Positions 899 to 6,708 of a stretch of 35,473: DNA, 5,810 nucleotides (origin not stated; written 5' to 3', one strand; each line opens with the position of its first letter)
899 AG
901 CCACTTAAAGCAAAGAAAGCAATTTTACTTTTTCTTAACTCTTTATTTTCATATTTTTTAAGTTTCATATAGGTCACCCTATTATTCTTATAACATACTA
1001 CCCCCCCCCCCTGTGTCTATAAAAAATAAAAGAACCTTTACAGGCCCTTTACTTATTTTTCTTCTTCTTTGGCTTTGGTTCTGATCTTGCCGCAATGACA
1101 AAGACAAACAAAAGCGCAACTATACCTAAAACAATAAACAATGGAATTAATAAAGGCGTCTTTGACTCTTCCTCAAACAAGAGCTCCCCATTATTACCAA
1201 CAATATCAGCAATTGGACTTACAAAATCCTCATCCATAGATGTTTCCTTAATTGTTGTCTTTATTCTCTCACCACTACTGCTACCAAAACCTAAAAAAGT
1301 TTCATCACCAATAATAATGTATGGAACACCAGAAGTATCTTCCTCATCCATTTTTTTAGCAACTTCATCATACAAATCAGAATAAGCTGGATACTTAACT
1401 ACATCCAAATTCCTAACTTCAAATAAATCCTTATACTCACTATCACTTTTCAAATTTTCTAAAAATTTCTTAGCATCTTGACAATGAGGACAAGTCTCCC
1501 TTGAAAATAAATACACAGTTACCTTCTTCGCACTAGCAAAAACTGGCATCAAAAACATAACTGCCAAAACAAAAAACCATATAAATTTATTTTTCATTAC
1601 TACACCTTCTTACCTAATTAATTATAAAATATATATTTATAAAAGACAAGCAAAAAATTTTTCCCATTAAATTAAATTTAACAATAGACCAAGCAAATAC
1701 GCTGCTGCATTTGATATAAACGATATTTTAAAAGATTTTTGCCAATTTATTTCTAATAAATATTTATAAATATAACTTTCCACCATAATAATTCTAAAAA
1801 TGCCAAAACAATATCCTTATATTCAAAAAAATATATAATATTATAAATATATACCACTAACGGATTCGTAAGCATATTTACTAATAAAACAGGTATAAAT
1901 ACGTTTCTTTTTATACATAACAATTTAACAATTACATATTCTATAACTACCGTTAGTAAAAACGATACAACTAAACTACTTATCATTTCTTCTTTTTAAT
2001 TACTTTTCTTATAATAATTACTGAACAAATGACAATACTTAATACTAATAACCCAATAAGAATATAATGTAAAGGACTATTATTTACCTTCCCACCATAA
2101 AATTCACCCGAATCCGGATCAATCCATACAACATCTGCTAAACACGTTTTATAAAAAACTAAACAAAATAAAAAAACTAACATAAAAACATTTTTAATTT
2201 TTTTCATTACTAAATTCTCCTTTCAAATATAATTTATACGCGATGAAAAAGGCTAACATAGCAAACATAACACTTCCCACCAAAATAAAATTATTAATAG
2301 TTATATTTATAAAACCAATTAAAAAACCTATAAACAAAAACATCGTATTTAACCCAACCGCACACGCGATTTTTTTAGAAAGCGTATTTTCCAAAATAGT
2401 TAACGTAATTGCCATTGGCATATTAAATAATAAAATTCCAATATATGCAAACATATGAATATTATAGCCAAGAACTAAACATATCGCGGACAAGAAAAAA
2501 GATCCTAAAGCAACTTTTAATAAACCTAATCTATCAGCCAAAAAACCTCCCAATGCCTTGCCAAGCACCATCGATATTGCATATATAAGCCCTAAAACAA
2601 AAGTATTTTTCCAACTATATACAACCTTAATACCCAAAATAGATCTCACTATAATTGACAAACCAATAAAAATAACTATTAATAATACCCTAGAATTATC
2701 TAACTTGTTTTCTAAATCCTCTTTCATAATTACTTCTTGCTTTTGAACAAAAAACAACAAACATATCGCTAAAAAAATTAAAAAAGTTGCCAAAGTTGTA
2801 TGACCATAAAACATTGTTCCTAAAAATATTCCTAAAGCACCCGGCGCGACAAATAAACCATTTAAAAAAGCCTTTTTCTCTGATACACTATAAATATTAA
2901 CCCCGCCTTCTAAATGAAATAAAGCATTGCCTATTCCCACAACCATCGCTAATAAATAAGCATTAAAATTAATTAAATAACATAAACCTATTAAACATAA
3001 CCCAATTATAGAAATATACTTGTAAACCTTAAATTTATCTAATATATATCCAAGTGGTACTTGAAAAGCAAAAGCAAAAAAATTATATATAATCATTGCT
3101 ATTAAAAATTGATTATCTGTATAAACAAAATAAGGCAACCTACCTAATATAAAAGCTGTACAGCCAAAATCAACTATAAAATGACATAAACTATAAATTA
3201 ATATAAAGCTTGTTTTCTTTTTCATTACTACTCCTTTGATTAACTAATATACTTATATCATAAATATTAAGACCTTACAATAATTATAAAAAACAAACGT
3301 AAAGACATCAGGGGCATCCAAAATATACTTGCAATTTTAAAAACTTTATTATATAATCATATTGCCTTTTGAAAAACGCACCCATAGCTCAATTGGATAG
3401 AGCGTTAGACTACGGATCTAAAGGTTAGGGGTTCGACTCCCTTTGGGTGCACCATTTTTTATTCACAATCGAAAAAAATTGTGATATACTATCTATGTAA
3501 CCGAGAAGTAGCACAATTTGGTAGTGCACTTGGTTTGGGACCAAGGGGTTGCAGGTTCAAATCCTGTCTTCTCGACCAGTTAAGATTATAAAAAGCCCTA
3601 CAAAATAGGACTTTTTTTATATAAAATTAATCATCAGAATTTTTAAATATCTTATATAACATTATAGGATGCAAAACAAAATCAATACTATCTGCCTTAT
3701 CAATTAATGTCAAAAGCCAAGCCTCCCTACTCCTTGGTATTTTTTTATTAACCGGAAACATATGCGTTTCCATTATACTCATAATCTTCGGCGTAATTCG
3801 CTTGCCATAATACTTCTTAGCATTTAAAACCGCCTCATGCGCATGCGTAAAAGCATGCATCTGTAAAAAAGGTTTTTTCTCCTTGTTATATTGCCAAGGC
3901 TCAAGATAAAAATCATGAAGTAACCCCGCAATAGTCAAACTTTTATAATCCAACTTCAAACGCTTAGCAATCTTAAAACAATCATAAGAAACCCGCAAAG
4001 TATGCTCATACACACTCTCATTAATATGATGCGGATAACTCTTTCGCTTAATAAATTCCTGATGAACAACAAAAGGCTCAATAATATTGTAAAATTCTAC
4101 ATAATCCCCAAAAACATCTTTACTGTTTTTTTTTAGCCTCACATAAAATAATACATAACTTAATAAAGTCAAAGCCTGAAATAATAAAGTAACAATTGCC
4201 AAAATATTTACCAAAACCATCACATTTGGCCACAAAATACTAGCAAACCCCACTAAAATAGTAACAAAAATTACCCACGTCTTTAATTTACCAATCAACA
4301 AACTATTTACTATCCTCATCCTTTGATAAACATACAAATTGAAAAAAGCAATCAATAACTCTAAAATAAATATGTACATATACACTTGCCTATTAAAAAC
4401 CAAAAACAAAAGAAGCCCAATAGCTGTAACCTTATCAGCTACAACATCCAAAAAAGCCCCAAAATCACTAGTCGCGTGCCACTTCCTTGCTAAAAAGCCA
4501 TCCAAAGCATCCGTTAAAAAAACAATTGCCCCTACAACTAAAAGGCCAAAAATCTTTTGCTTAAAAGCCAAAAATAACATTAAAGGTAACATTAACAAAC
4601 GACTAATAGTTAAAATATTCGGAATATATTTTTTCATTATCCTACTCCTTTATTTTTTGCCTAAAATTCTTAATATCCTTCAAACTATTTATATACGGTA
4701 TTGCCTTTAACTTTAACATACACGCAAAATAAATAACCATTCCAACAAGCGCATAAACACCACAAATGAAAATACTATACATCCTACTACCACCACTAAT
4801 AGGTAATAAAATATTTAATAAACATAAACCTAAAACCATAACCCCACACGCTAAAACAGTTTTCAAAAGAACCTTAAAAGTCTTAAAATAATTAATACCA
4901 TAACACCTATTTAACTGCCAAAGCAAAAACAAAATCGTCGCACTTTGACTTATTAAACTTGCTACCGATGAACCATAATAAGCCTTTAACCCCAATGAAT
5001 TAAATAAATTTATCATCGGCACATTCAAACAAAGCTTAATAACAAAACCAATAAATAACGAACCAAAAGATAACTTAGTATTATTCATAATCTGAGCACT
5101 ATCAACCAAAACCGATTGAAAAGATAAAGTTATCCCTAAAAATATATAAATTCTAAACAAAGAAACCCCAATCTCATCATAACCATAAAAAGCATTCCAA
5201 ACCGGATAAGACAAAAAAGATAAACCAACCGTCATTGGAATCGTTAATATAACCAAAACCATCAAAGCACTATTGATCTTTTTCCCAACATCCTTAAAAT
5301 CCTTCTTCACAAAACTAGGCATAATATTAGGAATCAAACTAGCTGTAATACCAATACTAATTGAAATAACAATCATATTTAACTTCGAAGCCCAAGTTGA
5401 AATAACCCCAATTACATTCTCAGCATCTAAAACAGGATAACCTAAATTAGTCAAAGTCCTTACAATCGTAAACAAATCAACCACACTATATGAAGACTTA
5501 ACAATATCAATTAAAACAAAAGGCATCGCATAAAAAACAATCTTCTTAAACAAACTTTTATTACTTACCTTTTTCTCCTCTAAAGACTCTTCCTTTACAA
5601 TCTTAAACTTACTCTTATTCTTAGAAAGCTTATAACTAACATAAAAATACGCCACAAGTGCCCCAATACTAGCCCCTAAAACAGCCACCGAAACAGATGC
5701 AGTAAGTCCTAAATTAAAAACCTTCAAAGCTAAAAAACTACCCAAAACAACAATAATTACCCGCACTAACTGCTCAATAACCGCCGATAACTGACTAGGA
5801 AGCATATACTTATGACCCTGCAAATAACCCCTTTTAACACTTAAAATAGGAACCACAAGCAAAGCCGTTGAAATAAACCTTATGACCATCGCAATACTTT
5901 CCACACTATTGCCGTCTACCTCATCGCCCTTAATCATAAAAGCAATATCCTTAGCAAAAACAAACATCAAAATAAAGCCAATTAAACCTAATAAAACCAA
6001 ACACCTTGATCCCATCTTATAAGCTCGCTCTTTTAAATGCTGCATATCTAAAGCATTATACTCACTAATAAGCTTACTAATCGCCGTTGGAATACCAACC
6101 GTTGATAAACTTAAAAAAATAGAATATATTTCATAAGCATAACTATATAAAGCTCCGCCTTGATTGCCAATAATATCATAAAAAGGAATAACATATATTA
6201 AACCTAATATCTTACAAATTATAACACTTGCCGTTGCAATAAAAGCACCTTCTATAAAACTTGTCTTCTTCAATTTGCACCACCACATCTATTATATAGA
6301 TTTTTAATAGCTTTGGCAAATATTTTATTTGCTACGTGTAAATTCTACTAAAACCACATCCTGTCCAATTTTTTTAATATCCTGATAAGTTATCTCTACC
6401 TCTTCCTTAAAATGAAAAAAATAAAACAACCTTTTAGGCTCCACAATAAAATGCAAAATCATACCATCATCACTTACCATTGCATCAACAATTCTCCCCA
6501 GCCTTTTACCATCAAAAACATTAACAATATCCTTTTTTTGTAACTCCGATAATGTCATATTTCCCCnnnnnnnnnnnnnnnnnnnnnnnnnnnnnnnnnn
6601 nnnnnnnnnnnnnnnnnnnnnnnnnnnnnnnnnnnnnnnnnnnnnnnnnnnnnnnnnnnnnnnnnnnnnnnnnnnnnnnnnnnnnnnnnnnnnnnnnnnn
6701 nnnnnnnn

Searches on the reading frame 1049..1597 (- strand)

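Call 43: search_protein_families(library=pfam, proteins=[window:1049-1597:-], max_evalue=0.0001)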
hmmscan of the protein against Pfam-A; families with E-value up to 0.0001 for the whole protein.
window:1049-1597:- (182 aa): 2 families
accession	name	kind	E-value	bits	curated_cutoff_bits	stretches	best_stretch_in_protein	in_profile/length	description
PF00462.30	Glutaredoxin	-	7e-07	29.8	22.9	1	28-99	1-58/60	Glutaredoxin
PF05768.20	Glrx-like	-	9.7e-06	26.3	26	1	27-87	1-57/77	Glutaredoxin-like domain (DUF836)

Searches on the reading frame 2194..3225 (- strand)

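Call 43: search_protein_families(library=pfam, proteins=[window:2194-3225:-], max_evalue=0.0001)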
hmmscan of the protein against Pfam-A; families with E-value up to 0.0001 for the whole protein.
window:2194-3225:- (343 aa): 1 family
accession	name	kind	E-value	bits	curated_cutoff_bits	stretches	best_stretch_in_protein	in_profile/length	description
PF07690.21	MFS_1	-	2.7e-09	36.9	33.4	1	16-304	6-346/347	Major Facilitator Superfamily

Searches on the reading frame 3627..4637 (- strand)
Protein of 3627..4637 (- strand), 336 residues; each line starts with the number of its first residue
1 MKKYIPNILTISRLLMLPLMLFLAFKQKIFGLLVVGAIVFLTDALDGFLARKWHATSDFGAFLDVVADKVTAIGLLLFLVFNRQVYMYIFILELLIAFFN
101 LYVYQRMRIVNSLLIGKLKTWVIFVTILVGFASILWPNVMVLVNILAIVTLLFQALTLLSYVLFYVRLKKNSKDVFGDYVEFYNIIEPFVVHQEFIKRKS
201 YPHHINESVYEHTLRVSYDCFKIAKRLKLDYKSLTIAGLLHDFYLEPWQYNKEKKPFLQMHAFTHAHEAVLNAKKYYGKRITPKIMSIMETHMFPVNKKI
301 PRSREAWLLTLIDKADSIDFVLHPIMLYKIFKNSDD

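Call 43: search_protein_families(library=pfam, proteins=[window:3627-4637:-], max_evalue=0.0001)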
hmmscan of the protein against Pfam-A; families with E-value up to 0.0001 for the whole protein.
window:3627-4637:- (336 aa): 2 families
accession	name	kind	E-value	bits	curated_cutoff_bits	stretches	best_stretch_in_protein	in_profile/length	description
PF01066.26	CDP-OH_P_transf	-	5.8e-21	75.9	22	1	4-147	2-143/152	CDP-alcohol phosphatidyltransferase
PF01966.28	HD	-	5.3e-08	33.6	22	1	209-316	1-114/116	HD domain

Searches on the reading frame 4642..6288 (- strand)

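Call 43: search_protein_families(library=pfam, proteins=[window:4642-6288:-], max_evalue=0.0001)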
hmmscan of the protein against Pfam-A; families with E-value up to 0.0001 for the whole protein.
window:4642-6288:- (548 aa): 3 families
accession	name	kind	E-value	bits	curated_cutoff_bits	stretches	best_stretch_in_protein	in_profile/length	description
PF01943.22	Polysacc_synt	-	6.3e-25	88.6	28.2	1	13-322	3-270/274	Polysaccharide biosynthesis protein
PF01554.23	MatE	-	7.8e-07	29.4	24.9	0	41-179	24-158/161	MatE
PF03023.19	MurJ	-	3.6e-05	23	27.4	0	48-494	14-435/451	Lipid II flippase MurJ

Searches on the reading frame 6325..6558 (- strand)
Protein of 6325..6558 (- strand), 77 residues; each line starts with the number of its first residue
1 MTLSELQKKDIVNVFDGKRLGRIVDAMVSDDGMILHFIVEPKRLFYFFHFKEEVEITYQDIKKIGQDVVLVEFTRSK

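Call 43: search_protein_families(library=pfam, proteins=[window:6325-6558:-], max_evalue=0.0001)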
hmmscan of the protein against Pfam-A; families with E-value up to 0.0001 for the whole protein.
window:6325-6558:- (77 aa): 1 family
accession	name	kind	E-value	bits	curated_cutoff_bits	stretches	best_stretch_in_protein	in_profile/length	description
PF05239.21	PRC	-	4.6e-09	36.6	21.2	1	2-75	5-75/78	PRC-barrel domain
